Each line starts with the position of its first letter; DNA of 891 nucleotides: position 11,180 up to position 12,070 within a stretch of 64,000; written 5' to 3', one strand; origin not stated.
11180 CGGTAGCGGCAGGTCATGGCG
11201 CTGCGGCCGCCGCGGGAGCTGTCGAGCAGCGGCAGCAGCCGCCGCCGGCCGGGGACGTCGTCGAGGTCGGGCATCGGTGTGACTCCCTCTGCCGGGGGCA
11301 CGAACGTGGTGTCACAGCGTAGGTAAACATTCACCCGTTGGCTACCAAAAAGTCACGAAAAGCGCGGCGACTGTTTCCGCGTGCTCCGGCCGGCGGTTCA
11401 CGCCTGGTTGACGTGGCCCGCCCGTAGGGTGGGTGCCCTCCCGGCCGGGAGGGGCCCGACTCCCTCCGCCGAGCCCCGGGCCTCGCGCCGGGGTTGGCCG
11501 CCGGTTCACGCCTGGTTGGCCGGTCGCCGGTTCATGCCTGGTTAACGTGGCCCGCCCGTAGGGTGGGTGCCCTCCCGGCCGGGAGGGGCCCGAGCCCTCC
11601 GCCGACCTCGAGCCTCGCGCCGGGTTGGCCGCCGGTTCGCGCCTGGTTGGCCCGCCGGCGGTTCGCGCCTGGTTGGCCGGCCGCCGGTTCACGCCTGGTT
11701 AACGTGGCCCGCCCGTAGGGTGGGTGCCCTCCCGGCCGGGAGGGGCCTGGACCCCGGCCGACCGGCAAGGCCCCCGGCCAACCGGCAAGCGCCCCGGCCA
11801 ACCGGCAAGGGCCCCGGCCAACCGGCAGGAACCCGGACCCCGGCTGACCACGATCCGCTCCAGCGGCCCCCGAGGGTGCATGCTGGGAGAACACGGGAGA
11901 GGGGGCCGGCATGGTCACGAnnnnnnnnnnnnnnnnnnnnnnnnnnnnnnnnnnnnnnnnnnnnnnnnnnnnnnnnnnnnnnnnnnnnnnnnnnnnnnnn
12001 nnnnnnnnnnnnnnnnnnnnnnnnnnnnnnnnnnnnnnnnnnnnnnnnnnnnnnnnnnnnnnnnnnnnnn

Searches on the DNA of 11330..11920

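Call 73: search_rna_families(source=window, start=11330, end=11920, threshold=evalue, max_evalue=1)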
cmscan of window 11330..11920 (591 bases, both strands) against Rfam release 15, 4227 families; matches with E-value up to 1: 0.
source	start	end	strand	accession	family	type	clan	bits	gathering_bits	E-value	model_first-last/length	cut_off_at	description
